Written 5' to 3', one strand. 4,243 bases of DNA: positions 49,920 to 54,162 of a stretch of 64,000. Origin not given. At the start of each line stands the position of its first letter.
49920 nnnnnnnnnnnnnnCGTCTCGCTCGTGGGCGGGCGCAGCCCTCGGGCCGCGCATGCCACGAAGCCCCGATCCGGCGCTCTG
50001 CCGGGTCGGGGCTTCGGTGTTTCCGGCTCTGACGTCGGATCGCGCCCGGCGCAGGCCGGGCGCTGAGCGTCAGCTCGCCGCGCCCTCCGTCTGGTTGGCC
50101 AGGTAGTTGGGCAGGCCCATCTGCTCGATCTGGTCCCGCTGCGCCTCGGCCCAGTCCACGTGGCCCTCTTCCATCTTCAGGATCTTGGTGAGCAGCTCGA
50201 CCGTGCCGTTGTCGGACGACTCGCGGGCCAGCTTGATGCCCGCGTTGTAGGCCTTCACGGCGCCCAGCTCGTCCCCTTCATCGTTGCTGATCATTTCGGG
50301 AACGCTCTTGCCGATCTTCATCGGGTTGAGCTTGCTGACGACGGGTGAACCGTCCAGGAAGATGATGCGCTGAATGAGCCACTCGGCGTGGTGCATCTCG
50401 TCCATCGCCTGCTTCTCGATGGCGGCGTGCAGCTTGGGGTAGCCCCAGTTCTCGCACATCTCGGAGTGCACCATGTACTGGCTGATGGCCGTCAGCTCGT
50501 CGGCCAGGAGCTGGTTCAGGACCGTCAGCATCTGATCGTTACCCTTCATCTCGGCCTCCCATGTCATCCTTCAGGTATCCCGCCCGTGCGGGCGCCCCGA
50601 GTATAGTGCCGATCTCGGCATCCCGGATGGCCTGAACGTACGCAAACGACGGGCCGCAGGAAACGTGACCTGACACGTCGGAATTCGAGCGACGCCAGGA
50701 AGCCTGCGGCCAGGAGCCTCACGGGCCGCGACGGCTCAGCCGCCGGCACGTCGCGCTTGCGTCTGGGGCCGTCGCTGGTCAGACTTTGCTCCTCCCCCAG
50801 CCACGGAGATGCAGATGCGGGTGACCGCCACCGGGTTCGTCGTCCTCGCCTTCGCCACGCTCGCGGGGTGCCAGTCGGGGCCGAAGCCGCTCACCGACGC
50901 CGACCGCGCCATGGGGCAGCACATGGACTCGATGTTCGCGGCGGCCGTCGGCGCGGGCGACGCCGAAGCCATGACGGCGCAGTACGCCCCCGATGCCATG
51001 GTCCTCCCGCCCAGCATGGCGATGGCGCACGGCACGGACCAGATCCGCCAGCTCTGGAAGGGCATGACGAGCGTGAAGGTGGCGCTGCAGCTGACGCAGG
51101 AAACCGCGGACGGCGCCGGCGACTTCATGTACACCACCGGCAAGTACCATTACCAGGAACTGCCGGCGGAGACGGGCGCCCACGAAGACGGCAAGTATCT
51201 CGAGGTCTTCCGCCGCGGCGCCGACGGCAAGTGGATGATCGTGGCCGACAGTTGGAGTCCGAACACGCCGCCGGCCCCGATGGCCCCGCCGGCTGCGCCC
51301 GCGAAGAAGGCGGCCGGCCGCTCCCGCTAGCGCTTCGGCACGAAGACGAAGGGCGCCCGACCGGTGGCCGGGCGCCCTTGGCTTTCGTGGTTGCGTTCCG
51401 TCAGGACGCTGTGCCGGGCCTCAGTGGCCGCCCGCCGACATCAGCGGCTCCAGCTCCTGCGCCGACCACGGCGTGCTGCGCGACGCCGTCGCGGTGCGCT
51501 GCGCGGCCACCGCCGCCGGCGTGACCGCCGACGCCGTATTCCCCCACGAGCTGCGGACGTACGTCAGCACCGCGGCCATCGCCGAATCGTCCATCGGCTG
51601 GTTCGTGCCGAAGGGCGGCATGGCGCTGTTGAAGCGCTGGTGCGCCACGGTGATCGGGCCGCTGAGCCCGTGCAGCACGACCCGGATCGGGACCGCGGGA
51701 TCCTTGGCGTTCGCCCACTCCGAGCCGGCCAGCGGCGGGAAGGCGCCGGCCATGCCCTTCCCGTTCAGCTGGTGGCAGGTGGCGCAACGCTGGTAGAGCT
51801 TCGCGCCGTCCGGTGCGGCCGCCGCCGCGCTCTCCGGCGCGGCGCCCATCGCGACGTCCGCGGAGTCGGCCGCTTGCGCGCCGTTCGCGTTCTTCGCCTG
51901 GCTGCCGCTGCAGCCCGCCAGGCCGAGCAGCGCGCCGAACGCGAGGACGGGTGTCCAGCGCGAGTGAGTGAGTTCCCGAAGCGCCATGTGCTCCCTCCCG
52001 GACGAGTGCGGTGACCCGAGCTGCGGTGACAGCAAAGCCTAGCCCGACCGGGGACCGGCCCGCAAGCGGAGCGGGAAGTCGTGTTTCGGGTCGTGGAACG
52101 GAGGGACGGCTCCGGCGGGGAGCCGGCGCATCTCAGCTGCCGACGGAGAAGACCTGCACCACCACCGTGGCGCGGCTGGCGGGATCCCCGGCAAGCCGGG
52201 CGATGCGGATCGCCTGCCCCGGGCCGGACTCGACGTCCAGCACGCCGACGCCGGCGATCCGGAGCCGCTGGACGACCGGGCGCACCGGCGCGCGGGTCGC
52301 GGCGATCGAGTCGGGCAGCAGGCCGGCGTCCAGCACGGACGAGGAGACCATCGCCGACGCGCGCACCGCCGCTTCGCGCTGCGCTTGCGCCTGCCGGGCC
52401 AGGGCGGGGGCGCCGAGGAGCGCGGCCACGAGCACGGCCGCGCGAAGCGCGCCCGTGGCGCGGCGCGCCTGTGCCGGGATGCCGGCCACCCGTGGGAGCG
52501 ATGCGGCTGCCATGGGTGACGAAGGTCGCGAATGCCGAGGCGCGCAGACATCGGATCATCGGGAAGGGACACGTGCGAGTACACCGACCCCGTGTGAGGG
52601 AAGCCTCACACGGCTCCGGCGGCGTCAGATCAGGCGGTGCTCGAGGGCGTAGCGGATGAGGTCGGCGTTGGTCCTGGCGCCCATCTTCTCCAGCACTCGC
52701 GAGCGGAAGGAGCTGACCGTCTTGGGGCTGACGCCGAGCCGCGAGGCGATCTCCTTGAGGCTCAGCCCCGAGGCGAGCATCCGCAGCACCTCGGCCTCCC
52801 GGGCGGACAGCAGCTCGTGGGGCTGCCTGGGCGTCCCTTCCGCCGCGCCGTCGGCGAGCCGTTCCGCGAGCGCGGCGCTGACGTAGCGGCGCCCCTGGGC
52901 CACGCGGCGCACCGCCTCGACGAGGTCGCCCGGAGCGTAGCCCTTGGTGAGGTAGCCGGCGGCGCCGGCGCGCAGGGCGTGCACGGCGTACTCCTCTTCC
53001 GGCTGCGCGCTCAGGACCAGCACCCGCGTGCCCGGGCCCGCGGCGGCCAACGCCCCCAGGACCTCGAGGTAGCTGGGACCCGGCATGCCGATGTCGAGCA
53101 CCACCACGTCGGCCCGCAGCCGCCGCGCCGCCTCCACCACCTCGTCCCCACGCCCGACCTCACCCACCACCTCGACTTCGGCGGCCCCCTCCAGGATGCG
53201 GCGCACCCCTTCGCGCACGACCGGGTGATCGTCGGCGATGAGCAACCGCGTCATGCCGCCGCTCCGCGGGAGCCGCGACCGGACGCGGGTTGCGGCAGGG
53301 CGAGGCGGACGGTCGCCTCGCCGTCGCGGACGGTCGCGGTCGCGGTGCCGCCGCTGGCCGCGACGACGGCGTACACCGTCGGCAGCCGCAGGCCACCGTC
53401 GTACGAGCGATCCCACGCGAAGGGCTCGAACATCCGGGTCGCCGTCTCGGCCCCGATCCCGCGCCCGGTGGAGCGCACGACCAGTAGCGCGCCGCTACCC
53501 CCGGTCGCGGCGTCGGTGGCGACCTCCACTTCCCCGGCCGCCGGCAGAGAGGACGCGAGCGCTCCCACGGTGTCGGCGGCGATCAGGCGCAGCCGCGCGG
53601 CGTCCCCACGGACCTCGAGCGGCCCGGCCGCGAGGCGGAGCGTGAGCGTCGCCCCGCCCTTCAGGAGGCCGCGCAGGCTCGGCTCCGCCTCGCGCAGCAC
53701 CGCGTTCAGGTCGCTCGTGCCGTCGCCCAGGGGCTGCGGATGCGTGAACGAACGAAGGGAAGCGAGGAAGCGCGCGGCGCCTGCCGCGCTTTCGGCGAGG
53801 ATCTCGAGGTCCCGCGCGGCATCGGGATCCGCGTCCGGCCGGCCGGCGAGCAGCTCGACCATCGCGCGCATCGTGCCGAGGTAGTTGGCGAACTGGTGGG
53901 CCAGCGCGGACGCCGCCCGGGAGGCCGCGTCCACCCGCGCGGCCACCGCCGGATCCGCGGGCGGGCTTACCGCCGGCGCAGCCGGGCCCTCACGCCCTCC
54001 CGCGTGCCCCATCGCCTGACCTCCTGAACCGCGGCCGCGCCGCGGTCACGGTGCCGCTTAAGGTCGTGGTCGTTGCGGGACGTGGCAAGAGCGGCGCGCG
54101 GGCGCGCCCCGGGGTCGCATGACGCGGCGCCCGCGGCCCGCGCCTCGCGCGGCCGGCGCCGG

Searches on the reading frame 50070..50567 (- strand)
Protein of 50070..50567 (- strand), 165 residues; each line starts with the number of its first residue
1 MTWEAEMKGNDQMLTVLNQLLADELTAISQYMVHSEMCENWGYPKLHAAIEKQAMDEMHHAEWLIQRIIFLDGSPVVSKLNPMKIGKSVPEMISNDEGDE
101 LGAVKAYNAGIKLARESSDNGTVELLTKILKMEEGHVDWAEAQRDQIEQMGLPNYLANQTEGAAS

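Call 8: search_protein_families(library=pfam, proteins=[window:50070-50567:-], max_evalue=0.01)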
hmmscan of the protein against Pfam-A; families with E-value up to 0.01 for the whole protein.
window:50070-50567:- (165 aa): 3 families
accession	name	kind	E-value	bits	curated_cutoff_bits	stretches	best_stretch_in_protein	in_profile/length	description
PF00210.30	Ferritin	-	6.9e-35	120.5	24.5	1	16-150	3-142/142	Ferritin-like domain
PF02915.23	Rubrerythrin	-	3.8e-06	27.7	22.8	1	21-139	7-132/137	Rubrerythrin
PF03232.19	COQ7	-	0.00062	19.9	23.5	0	91-143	5-55/169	Ubiquinone biosynthesis protein COQ7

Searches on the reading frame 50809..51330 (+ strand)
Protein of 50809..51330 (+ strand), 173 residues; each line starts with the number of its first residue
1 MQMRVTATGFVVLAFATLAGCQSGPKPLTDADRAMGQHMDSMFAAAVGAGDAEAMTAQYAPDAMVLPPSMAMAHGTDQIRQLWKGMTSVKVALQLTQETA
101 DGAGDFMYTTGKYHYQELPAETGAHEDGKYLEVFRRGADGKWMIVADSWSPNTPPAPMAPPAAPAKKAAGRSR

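Call 8: search_protein_families(library=pfam, proteins=[window:50809-51330:+], max_evalue=0.01)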
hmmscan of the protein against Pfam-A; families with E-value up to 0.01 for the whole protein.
window:50809-51330:+ (173 aa): 3 families
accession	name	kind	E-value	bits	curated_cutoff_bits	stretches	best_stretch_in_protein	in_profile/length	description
PF14534.12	DUF4440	-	6.7e-11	43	25.2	1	43-144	8-107/107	Domain of unknown function (DUF4440)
PF12680.13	SnoaL_2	-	9.3e-11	42.7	27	1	43-142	4-99/102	SnoaL-like domain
PF13474.12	SnoaL_3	-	0.00099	19.9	22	1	43-146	8-113/121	SnoaL-like domain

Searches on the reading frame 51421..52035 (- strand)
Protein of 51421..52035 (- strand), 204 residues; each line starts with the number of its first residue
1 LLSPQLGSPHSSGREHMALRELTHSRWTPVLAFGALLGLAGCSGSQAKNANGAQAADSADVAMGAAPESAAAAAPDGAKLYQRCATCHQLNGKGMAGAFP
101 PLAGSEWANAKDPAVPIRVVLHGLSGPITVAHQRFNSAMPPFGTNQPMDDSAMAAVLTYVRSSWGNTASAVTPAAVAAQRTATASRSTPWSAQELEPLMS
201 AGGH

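Call 8: search_protein_families(library=pfam, proteins=[window:51421-52035:-], max_evalue=0.01)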
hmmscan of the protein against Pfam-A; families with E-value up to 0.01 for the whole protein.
window:51421-52035:- (204 aa): 3 families
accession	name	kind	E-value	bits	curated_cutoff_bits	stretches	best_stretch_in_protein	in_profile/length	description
PF00034.26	Cytochrom_C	-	3.2e-14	54.5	21.3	1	76-164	3-90/90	Cytochrome c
PF13442.11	Cytochrome_CBB3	-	1.1e-08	35.6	27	1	73-160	2-68/68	Cytochrome C oxidase, cbb3-type, subunit III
PF18509.6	MCR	-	0.0063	16.5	30.4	0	83-93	19-29/30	Magnetochrome domain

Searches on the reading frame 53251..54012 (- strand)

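Call 49: search_protein_families(library=pfam, proteins=[window:53251-54012:-], max_evalue=0.000001)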
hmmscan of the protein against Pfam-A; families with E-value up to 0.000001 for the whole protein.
window:53251-54012:- (253 aa): 1 family
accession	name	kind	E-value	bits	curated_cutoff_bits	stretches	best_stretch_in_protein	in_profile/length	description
PF02518.31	HATPase_c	-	3.3e-07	31.1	26.4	1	136-242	1-110/111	Histidine kinase-, DNA gyrase B-, and HSP90-like ATPase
